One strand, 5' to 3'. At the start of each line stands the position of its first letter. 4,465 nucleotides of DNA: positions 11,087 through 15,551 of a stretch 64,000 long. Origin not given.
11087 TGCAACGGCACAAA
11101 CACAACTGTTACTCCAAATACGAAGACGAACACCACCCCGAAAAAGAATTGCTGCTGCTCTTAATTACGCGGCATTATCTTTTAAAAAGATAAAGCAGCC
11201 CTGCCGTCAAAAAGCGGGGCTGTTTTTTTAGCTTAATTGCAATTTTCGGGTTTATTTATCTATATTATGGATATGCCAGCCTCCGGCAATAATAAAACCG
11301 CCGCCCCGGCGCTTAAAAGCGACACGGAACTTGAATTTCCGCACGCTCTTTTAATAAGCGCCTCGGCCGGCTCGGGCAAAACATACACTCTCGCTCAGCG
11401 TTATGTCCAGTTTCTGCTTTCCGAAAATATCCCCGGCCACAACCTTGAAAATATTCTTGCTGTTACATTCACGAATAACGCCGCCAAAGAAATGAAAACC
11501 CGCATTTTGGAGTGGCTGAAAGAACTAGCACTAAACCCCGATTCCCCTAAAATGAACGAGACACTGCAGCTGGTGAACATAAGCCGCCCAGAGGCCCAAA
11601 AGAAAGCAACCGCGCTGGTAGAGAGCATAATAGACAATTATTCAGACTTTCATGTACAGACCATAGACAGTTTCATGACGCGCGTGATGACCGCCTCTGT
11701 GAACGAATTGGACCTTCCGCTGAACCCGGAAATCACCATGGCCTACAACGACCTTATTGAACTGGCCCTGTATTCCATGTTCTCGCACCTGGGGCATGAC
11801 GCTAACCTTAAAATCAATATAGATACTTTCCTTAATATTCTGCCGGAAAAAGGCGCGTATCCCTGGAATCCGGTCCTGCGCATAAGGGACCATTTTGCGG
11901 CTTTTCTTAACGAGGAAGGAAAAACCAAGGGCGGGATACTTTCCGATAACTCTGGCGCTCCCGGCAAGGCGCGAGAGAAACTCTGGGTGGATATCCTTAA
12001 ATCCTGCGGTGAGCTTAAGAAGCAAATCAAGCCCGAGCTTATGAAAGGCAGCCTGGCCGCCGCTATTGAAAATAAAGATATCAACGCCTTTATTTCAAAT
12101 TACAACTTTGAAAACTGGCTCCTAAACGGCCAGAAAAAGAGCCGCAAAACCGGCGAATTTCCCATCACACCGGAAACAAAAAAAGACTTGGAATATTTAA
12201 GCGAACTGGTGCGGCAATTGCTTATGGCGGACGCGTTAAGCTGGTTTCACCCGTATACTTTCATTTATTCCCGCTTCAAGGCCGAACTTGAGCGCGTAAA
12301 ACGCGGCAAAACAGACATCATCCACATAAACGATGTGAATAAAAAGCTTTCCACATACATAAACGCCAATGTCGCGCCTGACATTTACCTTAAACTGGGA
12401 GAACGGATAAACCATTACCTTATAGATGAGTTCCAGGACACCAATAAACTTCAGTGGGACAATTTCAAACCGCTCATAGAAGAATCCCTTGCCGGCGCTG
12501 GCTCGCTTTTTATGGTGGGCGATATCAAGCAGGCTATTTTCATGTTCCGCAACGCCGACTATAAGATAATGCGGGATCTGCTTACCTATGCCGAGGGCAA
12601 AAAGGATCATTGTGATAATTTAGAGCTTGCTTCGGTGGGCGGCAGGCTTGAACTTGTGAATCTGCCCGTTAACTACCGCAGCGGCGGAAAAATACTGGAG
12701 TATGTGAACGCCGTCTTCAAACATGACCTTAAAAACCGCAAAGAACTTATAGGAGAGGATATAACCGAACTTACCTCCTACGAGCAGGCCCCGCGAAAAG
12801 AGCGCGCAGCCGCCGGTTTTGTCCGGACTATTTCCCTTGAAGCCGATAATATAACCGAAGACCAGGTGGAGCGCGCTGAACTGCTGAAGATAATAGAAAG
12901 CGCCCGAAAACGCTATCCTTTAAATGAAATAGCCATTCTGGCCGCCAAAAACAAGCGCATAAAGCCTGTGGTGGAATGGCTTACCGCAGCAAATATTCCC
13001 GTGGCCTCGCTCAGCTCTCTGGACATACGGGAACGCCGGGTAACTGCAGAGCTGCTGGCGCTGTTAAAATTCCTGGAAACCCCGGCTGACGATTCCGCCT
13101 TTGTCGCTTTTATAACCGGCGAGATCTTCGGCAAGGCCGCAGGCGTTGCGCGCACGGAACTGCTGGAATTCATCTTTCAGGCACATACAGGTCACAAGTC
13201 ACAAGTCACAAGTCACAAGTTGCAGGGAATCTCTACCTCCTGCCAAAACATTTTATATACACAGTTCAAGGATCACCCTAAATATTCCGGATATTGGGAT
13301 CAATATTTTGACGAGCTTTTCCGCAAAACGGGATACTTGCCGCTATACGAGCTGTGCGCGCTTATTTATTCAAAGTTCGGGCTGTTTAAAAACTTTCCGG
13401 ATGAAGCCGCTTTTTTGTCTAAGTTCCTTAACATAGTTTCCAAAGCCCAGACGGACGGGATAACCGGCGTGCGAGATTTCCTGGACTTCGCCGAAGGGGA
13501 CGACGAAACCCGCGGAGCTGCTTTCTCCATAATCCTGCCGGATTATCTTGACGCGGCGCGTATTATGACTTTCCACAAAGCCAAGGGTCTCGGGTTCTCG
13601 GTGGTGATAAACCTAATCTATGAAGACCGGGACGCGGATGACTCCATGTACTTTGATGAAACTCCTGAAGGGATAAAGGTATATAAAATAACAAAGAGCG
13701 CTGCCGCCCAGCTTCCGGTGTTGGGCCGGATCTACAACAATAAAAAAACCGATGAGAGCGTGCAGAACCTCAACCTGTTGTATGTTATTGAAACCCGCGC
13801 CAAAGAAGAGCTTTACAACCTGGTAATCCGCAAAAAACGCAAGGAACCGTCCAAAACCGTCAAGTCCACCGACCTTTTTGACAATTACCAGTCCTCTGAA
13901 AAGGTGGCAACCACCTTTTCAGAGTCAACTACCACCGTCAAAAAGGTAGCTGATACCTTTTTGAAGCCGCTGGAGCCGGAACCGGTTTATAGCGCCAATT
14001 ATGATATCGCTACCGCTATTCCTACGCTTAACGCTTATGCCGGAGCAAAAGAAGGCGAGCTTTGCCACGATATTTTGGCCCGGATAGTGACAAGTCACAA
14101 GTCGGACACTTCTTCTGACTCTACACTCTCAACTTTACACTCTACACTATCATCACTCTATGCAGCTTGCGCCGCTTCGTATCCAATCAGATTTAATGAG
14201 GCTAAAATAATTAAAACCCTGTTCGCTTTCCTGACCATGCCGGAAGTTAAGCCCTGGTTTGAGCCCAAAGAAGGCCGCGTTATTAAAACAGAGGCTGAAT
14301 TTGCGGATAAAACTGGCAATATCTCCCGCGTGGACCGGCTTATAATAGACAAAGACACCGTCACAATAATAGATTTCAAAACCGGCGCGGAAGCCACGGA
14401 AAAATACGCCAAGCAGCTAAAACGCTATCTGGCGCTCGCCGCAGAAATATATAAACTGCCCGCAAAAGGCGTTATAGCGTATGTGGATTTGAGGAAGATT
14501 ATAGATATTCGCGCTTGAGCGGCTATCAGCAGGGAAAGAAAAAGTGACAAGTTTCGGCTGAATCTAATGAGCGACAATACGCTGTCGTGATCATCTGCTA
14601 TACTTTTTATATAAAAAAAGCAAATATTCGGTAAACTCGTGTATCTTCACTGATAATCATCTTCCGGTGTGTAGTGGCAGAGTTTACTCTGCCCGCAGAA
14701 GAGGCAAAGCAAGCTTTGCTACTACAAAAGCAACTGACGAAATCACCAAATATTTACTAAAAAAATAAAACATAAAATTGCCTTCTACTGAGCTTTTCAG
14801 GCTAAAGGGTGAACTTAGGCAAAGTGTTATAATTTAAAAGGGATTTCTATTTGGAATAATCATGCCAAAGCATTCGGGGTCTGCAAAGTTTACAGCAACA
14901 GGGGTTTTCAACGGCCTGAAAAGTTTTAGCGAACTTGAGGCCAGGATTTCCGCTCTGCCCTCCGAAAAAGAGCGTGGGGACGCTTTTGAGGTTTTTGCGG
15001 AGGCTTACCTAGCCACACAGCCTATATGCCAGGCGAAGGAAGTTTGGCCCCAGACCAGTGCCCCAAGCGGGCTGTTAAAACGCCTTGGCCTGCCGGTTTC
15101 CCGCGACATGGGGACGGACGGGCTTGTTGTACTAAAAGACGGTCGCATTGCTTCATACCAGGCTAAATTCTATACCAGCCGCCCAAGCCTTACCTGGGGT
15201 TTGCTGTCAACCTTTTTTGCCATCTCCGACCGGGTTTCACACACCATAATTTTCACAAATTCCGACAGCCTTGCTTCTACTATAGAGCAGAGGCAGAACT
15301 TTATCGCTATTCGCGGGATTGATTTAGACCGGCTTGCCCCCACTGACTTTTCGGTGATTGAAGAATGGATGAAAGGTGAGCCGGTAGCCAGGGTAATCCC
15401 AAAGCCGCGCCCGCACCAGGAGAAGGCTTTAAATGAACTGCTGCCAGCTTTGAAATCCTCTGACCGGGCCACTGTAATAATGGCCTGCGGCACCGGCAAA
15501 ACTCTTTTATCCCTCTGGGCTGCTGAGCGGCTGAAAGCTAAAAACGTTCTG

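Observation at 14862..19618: Nuclease-helicase with 7 HA repeats, a translationally coupled unknown ORF and an Rx4H protein: candidate uncharacterised defence or repair module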

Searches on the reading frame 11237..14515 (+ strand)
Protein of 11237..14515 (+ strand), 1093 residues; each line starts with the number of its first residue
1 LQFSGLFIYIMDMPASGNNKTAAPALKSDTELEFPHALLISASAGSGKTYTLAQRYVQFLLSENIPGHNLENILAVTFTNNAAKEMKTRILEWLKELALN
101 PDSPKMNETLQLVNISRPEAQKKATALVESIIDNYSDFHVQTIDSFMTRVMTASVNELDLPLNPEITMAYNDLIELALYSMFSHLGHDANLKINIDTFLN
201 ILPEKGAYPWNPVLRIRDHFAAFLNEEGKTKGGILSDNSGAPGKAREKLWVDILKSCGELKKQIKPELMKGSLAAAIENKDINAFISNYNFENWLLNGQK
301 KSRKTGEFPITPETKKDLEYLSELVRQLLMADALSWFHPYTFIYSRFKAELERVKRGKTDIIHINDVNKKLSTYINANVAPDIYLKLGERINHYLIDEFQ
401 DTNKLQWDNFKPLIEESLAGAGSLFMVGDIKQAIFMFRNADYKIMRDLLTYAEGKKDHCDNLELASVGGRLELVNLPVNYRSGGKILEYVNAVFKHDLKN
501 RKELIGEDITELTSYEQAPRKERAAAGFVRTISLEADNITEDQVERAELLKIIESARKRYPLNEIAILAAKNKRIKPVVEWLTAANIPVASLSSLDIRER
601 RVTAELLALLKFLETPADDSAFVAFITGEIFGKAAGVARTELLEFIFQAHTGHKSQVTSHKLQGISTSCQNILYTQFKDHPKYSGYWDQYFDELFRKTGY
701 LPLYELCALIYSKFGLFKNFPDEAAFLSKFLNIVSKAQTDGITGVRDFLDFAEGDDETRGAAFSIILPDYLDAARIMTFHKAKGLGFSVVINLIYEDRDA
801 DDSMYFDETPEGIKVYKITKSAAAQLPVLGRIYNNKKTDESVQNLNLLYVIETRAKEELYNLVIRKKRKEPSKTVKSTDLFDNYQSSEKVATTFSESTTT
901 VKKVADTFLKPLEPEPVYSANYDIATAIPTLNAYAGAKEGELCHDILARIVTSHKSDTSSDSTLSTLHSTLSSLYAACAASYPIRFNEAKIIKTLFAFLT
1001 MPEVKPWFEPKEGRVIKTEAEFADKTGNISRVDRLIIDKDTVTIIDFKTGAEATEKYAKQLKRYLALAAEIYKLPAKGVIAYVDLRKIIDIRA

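Call 9: search_protein_families(library=pfam, proteins=[window:11237-14515:+], max_evalue=0.001)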
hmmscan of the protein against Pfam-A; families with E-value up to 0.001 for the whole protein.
window:11237-14515:+ (1093 aa): 5 families
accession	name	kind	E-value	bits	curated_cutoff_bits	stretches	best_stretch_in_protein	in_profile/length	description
PF00580.27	UvrD-helicase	-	2.8e-40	139.2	23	1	36-447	14-265/271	UvrD/REP helicase N-terminal domain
PF13361.12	UvrD_C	-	3.3e-16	60.1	25.6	2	475-629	2-138/350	UvrD-like helicase C-terminal domain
PF13245.12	AAA_19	-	7.4e-12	46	25.1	1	37-151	13-115/134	AAA domain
PF12705.13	PDDEXK_1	-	3.9e-08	34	22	1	938-1085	36-189/247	PD-(D/E)XK nuclease superfamily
PF13538.12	UvrD_C_2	-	0.00022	21.5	27.4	0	842-860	32-50/52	UvrD-like helicase C-terminal domain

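Call 69: search_protein_families(library=padloc, proteins=[window:11237-14515:+], max_evalue=0.001)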
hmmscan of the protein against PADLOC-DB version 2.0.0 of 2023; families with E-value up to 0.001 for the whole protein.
window:11237-14515:+ (1093 aa): 42 families (the best 25 are shown)
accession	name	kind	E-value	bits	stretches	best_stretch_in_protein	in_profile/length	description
PDLC03802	RTasHel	-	4.2e-28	96.6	2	36-94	19-73/675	DRT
PDLC00123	GajB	-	3.6e-24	83.3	2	369-453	156-235/540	UrvD helicase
PDLC00127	GajB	-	1.5e-22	77.9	2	381-492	192-287/594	UrvD helicase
PDLC00122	GajB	-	3.8e-22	76.9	2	391-603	163-326/502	UrvD helicase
PDLC00132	GajB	-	3e-21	73.7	2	36-92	17-68/625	UrvD helicase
PDLC00114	GajB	-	6.3e-20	69.3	2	37-95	22-77/635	UrvD helicase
PDLC00107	GajB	-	3.7e-18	63.5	2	37-113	30-104/587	UrvD helicase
PDLC00103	GajB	-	8.7e-18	62.5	2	36-91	29-82/612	UrvD helicase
PDLC00117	GajB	-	3.4e-17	60.2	2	393-593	221-381/604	UrvD helicase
PDLC00134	GajB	-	1.9e-15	54.9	2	353-453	177-272/431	UrvD helicase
PDLC00138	GajB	-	2.1e-15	54.5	2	351-447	178-274/581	UrvD helicase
PDLC00110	GajB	-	5e-15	53.1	2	343-448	226-332/725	UrvD helicase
PDLC00129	GajB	-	1.1e-14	52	2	367-520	203-335/594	UrvD helicase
PDLC00130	GajB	-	1.2e-14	51.5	1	380-444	195-256/589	UrvD helicase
PDLC00116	GajB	-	3.7e-14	50.3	1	366-450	136-216/557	UrvD helicase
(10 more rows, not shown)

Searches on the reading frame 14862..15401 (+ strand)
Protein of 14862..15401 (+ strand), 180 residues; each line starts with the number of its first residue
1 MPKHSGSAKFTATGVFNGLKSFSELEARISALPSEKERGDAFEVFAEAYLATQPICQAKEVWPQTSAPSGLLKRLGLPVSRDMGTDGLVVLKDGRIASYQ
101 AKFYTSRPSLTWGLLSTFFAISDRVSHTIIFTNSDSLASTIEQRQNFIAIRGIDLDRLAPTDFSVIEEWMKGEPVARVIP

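Call 92: search_dna_similar(query=window:14862-15401:+, collection=plasmids, mode=protein, max_rows=20, rows=spread)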
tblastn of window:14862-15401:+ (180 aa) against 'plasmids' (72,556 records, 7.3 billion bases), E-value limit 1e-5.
No match.
